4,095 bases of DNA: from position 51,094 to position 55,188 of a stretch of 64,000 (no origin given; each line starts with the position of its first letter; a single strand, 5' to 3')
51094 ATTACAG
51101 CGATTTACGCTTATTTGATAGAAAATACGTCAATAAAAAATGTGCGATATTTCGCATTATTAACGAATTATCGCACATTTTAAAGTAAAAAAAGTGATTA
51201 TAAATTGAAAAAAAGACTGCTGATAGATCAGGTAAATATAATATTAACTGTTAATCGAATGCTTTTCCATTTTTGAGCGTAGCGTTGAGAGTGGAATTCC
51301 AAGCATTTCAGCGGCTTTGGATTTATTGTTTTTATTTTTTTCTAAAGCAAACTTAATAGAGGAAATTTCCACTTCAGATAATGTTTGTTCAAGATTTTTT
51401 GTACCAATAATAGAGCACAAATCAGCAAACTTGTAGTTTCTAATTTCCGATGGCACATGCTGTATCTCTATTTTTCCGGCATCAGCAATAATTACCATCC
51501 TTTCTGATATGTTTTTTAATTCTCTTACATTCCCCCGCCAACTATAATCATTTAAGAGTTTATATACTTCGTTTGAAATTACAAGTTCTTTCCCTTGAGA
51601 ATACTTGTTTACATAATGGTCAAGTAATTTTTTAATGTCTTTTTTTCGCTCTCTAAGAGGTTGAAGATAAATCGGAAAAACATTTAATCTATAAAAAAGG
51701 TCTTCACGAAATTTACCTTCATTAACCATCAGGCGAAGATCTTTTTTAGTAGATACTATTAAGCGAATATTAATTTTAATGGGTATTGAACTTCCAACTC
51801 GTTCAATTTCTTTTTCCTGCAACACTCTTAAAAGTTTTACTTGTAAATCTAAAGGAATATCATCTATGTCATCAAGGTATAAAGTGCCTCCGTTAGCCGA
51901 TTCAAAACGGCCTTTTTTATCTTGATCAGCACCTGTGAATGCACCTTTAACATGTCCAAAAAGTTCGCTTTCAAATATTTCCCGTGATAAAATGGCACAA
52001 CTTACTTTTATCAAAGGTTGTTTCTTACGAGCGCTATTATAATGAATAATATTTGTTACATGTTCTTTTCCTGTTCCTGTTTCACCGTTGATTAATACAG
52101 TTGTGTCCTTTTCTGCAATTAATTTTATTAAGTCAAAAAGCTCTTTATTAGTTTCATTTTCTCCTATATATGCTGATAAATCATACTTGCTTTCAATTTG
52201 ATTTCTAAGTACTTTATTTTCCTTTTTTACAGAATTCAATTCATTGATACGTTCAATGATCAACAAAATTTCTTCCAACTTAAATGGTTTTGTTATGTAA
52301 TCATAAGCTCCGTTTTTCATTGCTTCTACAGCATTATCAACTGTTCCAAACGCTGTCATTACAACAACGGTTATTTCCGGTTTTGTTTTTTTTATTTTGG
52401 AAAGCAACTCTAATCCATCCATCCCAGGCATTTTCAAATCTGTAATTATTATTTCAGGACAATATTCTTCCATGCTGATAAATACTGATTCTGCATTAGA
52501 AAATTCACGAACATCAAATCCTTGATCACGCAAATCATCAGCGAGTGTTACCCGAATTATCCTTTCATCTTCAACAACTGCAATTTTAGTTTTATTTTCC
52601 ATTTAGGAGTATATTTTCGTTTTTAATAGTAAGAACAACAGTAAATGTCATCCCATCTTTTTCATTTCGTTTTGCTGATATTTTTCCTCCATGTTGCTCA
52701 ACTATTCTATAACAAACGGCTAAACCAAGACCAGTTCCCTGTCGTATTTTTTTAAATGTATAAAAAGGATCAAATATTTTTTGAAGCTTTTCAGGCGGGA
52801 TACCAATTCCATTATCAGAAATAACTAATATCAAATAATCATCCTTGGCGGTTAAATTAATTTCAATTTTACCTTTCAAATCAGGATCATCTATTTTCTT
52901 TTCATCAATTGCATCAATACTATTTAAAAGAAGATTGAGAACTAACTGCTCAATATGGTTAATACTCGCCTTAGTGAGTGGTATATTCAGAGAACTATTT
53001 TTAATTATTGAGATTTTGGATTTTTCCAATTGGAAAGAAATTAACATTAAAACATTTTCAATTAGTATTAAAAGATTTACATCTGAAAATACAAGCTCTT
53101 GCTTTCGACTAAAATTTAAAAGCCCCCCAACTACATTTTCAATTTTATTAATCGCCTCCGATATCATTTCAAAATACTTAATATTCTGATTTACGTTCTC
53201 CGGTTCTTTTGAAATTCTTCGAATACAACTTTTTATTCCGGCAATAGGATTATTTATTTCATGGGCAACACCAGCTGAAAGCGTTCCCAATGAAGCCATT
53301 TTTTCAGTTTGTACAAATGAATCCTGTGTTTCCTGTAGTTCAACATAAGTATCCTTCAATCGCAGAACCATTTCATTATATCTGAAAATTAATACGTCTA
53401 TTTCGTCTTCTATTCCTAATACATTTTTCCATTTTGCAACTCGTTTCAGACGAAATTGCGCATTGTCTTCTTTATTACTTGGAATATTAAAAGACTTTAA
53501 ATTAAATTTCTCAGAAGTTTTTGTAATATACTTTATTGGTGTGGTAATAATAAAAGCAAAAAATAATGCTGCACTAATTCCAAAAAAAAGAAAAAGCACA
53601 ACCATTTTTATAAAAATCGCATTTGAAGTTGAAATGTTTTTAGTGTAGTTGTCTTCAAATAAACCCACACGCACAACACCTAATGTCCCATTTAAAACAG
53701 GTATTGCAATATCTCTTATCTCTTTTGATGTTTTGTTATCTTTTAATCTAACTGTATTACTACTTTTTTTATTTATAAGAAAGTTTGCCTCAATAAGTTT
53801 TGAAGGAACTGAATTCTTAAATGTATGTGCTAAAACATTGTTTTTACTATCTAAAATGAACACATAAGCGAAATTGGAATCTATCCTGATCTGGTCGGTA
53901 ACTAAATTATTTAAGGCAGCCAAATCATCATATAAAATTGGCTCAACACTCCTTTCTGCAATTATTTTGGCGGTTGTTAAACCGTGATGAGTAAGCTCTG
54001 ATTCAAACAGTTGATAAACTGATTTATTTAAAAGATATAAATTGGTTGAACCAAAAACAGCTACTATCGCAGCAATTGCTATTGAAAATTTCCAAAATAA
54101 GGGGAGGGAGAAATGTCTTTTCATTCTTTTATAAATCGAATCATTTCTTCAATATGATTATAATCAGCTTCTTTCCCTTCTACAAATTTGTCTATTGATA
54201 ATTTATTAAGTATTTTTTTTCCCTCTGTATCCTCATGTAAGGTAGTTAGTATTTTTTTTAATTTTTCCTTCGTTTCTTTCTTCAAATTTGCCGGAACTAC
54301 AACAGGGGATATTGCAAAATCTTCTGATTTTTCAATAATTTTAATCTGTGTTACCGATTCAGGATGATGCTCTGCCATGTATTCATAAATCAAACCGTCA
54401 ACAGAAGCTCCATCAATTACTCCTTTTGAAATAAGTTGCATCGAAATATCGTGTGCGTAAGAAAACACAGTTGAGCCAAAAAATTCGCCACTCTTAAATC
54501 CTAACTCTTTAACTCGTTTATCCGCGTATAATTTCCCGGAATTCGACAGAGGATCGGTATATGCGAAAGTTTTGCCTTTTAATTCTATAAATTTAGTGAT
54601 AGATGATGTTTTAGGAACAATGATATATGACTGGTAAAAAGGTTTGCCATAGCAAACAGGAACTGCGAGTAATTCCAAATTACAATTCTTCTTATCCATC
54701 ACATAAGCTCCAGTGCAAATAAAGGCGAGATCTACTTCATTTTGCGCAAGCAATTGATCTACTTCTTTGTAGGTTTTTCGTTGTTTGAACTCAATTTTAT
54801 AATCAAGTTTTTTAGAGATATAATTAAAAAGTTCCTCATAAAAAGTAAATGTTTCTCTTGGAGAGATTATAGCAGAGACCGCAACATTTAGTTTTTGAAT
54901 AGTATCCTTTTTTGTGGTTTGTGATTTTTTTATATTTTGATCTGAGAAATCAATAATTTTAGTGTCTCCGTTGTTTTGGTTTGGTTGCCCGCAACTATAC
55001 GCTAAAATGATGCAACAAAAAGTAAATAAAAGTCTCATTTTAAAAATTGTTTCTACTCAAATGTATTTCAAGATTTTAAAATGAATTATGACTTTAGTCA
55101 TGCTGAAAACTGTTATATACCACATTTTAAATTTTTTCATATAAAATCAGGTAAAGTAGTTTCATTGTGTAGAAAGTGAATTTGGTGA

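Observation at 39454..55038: Self-contained 15.6-kb island: oxyanion-type sensor, sigma-54 switch, porin, two-subunit periplasmic Mo-bisPGD enzyme, tatA, FNR-like regulator and Moco pathway, with no quinol-dehydrogenase subunit or cytochrome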

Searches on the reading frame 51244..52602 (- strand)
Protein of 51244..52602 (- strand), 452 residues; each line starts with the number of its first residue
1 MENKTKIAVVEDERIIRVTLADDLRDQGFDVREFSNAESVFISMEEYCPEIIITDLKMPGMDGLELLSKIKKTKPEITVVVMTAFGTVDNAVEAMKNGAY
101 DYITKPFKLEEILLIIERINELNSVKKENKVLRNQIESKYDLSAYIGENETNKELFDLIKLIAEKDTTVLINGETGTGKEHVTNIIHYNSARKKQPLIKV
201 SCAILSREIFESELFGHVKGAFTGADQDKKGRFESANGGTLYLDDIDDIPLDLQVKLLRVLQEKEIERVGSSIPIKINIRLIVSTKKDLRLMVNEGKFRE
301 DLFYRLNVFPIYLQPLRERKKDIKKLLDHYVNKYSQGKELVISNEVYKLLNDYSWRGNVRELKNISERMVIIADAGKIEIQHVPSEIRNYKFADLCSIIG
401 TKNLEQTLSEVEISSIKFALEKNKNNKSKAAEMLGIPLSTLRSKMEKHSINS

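Call 3: search_protein_families(library=pfam, proteins=[window:51244-52602:-])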
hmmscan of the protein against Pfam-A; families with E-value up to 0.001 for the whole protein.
window:51244-52602:- (452 aa): 6 families
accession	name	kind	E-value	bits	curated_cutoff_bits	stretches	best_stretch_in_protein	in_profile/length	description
PF00158.32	Sigma54_activat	-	2.4e-66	223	20.2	1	146-311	2-167/168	Sigma-54 interaction domain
PF00072.30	Response_reg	-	1.7e-28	99.5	30.2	1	7-116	1-110/111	Response regulator receiver domain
PF25601.1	AAA_lid_14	-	9.7e-22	77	27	1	317-389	1-76/87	AAA+ ATPase lid domain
PF14532.12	Sigma54_activ_2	-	1.1e-17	65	25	1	147-316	2-138/138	Sigma-54 interaction domain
PF02954.25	HTH_8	-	6.7e-11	42.2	22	1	408-447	2-41/42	Bacterial regulatory protein, Fis family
PF07728.20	AAA_5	-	0.00013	22.4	22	1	169-268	2-99/139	AAA domain (dynein-related subfamily)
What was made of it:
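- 51244..52602 (-): R: sigma-54-dependent response regulator (NtrC/AtoC type, as AioR/ArxR). Response_reg, Sigma54_activat, AAA_lid_14 and HTH_8 (call 3).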

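Call 5: search_protein_families(library=ncbifam, proteins=[window:51244-52602:-], max_evalue=0.001)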
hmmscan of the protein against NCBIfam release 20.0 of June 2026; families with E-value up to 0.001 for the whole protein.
window:51244-52602:- (452 aa): 112 families (the best 25 are shown)
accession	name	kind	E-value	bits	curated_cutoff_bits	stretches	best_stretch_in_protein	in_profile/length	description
NF008469.0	PRK11361.1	equivalog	1.8e-127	425.9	714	1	1-451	1-457/461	acetoacetate metabolism transcriptional regulator AtoC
TIGR01818.1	ntrC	equivalog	1.2e-126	423.2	558.6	1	7-445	1-460/463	nitrogen regulation protein NR(I)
NF008176.1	PRK10923.1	equivalog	2e-107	359.7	620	1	4-411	3-409/469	nitrogen regulation protein NR(I)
NF051870.1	NAssimRespRegNtrX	equivalog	8.7e-104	347.9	600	1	6-446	3-448/452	nitrogen assimilation response regulator NtrX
TIGR02915.1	PEP_resp_reg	equivalog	1.2e-100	337.4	502.6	1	8-450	2-444/445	PEP-CTERM-box response regulator transcription factor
NF041552.1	TF_PrdR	equivalog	5.8e-100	335.3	795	1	119-448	241-576/577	sigma-54 dependent transcriptional regulator PrdR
NF007689.0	PRK10365.1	equivalog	1.1e-99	334.2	760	1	3-445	4-439/441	sigma-54-dependent response regulator transcription factor ZraR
NF041946.1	LuxO_transreg_Vib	equivalog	4.5e-99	332.3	800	1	11-444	3-456/463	quorum-sensing sigma-54 dependent transcriptional regulator LuxO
TIGR01817.1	nifA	equivalog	2.7e-95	320.1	528.85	1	129-397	182-452/534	nif-specific transcriptional activator NifA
NF038308.1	RNA_repair_RtcR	equivalog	3.4e-92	310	650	1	74-441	109-504/530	RNA repair transcriptional activator RtcR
NF003451.0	PRK05022.1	equivalog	1.6e-91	307.6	476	1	115-442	161-502/512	nitric oxide reductase transcriptional regulator NorR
NF011695.0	PRK15115.1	equivalog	1.5e-84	284.3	763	1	5-435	7-423/445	two-component system response regulator GlrR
NF050807.1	TransRegFlbDCaul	equivalog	3.3e-84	283.4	750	1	61-448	55-438/454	sigma-54-dependent transcriptional regulator FlbD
NF049963.1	RespRegFlgRCampy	domain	1.4e-83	281.1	750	1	7-449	3-428/429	fla regulon two-component system response regulator FlgR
TIGR02329.1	propionate_PrpR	equivalog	4.3e-78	263.2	499.2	1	118-446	187-525/526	propionate catabolism operon regulatory protein PrpR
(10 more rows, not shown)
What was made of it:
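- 51244..52602 (-): AtoC 426 bits, NtrC 423 bits (call 5).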

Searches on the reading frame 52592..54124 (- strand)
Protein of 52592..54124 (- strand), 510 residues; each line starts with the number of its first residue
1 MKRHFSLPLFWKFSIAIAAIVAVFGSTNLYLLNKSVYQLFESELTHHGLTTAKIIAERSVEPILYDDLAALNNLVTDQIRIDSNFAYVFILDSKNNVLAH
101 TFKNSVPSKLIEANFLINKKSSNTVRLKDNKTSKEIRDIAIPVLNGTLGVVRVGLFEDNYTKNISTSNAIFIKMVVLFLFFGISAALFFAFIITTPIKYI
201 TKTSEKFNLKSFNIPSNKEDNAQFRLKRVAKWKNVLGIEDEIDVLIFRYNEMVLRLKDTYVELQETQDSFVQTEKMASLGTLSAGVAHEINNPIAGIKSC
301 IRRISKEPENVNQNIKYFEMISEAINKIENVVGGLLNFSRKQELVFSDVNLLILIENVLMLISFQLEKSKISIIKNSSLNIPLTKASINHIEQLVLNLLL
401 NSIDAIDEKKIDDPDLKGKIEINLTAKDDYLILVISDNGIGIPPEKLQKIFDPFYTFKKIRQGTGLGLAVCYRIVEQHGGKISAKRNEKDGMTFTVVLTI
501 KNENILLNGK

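Call 3: search_protein_families(library=pfam, proteins=[window:52592-54124:-])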
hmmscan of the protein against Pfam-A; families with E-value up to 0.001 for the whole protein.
window:52592-54124:- (510 aa): 4 families
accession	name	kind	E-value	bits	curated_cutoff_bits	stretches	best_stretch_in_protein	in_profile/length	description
PF02518.31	HATPase_c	-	9.2e-27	94.1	26.4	1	389-499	4-108/111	Histidine kinase-, DNA gyrase B-, and HSP90-like ATPase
PF17203.10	sCache_3_2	-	5.4e-09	36.7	28.4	1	40-165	6-136/140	Single cache domain 3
PF00512.31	HisKA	-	1.3e-08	35.2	26.9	1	279-343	2-65/66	His Kinase A (phospho-acceptor) domain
PF14501.12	HATPase_c_5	-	0.00015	22.1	22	1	392-489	7-93/102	GHKL domain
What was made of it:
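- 52592..54124 (-): S: membrane histidine kinase with periplasmic single-Cache domain. sCache_3_2, HisKA and HATPase_c (call 3).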

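Call 5: search_protein_families(library=ncbifam, proteins=[window:52592-54124:-], max_evalue=0.001)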
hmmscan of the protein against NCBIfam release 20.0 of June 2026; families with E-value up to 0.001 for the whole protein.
window:52592-54124:- (510 aa): 79 families (the best 25 are shown)
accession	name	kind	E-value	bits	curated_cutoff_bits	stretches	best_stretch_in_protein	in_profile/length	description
NF008468.0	PRK11360.1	equivalog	2.5e-58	197.9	646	1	253-503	371-611/616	two-component system sensor histidine kinase AtoS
NF007688.0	PRK10364.1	equivalog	4.9e-46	157.4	479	1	264-502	225-453/460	two-component system sensor histidine kinase ZraS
NF052574.1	HisKinEspCMyxo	equivalog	2.2e-40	138.6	1200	1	264-499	402-636/785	serine histidine kinase EspC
NF038348.1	T2SS_HK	subfamily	1.2e-36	126.3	450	2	324-500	404-573/574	histidine kinase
NF047497.1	HK_LIC_12097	equivalog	1.2e-35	123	500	1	250-498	118-364/367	LIC_12097 family sensor histidine kinase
NF010411.0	PRK13837.1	equivalog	9e-35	119.9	647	1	265-501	436-676/828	two-component system VirA-like sensor kinase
NF046026.1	HisKinCckACaul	equivalog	4.1e-33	114.4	1000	1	265-503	288-535/678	cell cycle histidine kinase CckA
NF046020.1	HisKinCckABruc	equivalog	5.5e-33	113.9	1000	1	266-498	467-705/868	cell cycle histidine kinase CckA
NF053867.1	SprKinKinDBac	equivalog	1.1e-32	113.2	775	1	272-502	279-499/500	sporulation kinase KinD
NF010076.0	PRK13557.1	subfamily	1.9e-32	112.4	631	1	265-503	149-397/540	histidine kinase famiy protein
NF052573.1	HisKinEspAMyxo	equivalog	2.3e-32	111.9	1400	1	261-503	366-614/755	serine histidine kinase EspA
NF033092.0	HK_WalK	equivalog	5e-31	107.9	725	2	284-499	377-593/594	cell wall metabolism sensor histidine kinase WalK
NF046044.1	PnpS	equivalog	5.3e-30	104.7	400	1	284-498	175-389/390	two-component system histidine kinase PnpS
NF047466.1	hybrid_RR_LvrB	exception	4.8e-29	101.7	500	1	264-494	137-370/377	hybrid histidine kinase/response regulator LvrB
NF008312.0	PRK11100.1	equivalog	1.5e-24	86.7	356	1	148-500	161-474/477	two-component system sensor histidine kinase CreC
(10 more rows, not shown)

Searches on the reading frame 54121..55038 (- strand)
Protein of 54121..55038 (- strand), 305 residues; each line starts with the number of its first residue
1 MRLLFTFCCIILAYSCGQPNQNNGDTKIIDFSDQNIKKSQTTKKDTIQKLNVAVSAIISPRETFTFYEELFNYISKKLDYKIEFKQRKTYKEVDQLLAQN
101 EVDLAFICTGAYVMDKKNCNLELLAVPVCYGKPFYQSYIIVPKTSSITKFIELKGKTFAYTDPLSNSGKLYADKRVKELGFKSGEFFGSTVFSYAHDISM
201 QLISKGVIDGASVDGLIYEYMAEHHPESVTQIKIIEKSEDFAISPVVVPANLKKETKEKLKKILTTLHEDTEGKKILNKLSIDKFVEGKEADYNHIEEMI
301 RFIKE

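Call 3: search_protein_families(library=pfam, proteins=[window:54121-55038:-])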
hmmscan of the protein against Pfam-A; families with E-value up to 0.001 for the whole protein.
window:54121-55038:- (305 aa): 3 families
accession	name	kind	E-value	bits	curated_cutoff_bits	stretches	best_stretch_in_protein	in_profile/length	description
PF12974.12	Phosphonate-bd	-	1.6e-56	191.8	27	1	54-293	3-242/242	ABC transporter, phosphonate, periplasmic substrate-binding protein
PF09084.16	NMT1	-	0.00037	20.9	20.5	1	81-265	22-200/216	NMT1/THI5 like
PF00497.25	SBP_bac_3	-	0.00068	19.9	26.4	0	69-279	27-128/132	Bacterial extracellular solute-binding proteins, family 3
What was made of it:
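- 54121..55038 (-): X: periplasmic ArrX/AioX-type oxyanion-binding lipoprotein (sensor partner). Pfam Phosphonate-bd 1.6e-56 (call 3).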

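Call 5: search_protein_families(library=ncbifam, proteins=[window:54121-55038:-], max_evalue=0.001)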
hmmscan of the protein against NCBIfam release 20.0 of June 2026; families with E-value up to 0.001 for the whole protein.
window:54121-55038:- (305 aa): 6 families
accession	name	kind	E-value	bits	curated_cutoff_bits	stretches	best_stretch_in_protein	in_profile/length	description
TIGR01098.1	3A0109s03R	subfamily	2.1e-37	129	112.05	1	38-267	21-253/253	phosphate/phosphite/phosphonate ABC transporter substrate-binding protein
TIGR03431.1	PhnD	equivalog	1.1e-34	120.1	261.1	1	40-304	19-287/288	phosphonate ABC transporter substrate-binding protein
TIGR04553.1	ABC_peri_selen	hypoth_equivalog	5.2e-20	71.9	250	1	62-301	14-260/266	putative selenate ABC transporter substrate-binding protein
NF045601.2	BstB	equivalog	3e-08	33.2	350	1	90-296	60-260/267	sterol transporter periplasmic substrate-binding protein BstB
TIGR01728.1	SsuA_fam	subfamily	0.00038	19.8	163.5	0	77-161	29-109/290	aliphatic sulfonate ABC transporter substrate-binding protein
TIGR02122.1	TRAP_TAXI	subfamily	0.00087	18.2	84.35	0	95-218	76-202/320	TAXI family TRAP transporter solute-binding subunit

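Call 29: search_solved_structures(query=window:54121-55038:-, max_evalue=0.01, show_alignments=2)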
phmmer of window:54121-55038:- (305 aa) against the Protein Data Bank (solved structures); distinct sequences matched with E-value up to 0.01: 17.
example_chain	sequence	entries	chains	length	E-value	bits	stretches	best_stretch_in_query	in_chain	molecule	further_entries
6x6b_A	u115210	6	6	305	1.4e-47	165.6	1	43-300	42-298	ArrX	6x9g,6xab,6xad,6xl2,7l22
6x8w_A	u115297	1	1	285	2.1e-46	161.7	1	43-300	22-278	ArrX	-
8ed5_A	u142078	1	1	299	1.2e-34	123.1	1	60-297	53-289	Putative periplasmic phosphite-binding-like protein (Pbl) PtxB-like protein designated Aio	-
6esk_A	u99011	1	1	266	1.6e-34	122.7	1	66-297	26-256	Putative periplasmic phosphite-binding-like protein (Pbl) PtxB-like protein designated Aio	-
6esv_A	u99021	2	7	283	1.9e-34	122.5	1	66-297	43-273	Putative periplasmic phosphite-binding-like protein (Pbl) PtxB-like protein designated Aio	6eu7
5o2j_A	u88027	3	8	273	3.4e-19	72.4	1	65-299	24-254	Probable phosphite transport system-binding protein PtxB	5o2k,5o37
5jvb_A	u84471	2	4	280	2e-16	63.4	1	35-297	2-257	Phosphonate ABC transporter, periplasmic phosphonate-binding protein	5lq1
5lv1_A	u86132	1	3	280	7.9e-16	61.4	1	68-298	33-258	PtxB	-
6ght_A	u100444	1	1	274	7.5e-14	54.9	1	59-302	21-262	Probable phosphite transport system-binding protein HtxB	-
6ghq_A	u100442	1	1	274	7.5e-14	54.9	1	59-302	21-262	Probable phosphite transport system-binding protein HtxB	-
5me4_A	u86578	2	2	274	1e-13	54.5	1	59-302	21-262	Probable phosphite transport system-binding protein HtxB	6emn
3n5l_A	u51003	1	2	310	4e-09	39.4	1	57-288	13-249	Binding protein component of ABC phosphonate transporter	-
3p7i_A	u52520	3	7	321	5.6e-09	38.9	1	70-287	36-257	PhnD, subunit of alkylphosphonate ABC transporter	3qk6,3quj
3s4u_A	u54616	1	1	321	9.9e-09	38.1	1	70-287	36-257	PhnD, subunit of alkylphosphonate ABC transporter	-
5lq5_A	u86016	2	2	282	1.9e-07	33.9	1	143-302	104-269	Putative phosphonate binding protein for ABC transporter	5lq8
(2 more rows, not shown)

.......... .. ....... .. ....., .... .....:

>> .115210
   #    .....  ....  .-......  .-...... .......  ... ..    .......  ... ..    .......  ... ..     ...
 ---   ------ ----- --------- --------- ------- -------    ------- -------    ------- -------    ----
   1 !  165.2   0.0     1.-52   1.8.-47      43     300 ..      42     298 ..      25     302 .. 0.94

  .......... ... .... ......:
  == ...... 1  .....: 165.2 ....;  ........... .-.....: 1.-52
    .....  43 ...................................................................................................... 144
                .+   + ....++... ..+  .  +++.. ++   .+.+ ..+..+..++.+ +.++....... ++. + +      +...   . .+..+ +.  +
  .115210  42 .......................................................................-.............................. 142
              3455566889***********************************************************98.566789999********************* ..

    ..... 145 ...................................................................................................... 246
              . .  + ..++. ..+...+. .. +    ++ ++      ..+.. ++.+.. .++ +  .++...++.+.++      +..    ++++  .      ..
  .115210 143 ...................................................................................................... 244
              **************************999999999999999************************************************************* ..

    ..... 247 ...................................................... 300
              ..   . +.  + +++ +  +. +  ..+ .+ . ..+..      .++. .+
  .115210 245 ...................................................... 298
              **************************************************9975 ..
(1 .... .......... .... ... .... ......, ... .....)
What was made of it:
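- Closest known: AioXSR / ArxXSR arsenite-sensing systems. Different: X scores higher to ArrX than to AioX (call 29).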

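Call 34: search_solved_structures(query=window:54121-55038:-, max_evalue=1e-30, show_alignments=5)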
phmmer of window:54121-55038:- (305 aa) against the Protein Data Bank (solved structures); distinct sequences matched with E-value up to 1e-30: 5.
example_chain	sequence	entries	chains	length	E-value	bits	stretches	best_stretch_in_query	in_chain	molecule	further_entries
6x6b_A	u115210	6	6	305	1.4e-47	165.6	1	43-300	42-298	ArrX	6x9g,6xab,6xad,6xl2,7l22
6x8w_A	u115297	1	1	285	2.1e-46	161.7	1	43-300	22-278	ArrX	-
8ed5_A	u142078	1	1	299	1.2e-34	123.1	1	60-297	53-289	Putative periplasmic phosphite-binding-like protein (Pbl) PtxB-like protein designated Aio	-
6esk_A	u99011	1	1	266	1.6e-34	122.7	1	66-297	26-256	Putative periplasmic phosphite-binding-like protein (Pbl) PtxB-like protein designated Aio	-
6esv_A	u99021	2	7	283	1.9e-34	122.5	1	66-297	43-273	Putative periplasmic phosphite-binding-like protein (Pbl) PtxB-like protein designated Aio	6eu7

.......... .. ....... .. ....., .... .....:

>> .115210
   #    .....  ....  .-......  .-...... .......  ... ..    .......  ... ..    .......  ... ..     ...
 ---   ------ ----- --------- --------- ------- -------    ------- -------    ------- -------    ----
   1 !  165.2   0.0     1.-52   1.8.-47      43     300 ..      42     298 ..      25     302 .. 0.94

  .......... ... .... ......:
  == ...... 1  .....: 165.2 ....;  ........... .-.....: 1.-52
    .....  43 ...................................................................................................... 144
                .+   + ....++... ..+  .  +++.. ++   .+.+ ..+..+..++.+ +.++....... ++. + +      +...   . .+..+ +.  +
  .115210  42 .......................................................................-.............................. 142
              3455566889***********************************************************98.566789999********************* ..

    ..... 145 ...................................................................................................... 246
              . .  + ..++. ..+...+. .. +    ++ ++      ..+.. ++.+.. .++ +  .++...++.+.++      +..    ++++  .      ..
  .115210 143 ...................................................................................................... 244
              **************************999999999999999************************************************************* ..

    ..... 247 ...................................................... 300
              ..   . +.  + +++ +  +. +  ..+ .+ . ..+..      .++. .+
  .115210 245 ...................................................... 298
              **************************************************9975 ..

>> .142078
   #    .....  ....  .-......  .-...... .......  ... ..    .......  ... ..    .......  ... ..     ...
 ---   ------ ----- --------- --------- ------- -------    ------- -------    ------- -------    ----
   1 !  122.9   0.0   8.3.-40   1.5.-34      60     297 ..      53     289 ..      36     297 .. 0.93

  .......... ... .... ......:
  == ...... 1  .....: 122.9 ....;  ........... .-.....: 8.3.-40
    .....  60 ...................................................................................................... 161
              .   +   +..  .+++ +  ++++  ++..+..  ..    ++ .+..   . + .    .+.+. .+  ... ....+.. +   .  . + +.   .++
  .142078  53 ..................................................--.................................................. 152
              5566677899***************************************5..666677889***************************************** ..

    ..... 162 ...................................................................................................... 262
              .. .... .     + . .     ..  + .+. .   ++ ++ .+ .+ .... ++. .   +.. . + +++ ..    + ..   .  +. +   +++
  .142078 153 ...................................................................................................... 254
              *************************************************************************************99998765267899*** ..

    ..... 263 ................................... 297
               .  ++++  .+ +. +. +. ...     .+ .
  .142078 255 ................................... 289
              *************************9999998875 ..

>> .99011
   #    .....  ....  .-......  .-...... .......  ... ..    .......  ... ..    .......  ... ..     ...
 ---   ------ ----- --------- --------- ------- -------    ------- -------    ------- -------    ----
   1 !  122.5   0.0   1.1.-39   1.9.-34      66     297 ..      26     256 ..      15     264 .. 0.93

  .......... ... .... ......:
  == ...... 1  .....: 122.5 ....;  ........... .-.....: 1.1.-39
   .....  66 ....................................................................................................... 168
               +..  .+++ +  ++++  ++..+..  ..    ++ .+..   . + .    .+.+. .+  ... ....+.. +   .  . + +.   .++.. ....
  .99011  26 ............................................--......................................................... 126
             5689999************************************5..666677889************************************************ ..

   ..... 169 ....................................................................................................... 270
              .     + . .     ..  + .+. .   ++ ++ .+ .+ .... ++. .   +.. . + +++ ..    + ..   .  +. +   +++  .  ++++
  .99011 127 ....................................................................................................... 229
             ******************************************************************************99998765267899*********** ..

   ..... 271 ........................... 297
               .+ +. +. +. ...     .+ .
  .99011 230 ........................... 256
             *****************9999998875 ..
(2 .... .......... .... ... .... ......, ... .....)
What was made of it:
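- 54121..55038 (-): Best solved structures are ArrX 6x6b (1.4e-47) and AioX 6esk (1.6e-34) (calls 29, 34).
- X is closest to ArrX (1.4e-47) and AioX (1.6e-34) among solved structures (calls 29, 34).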
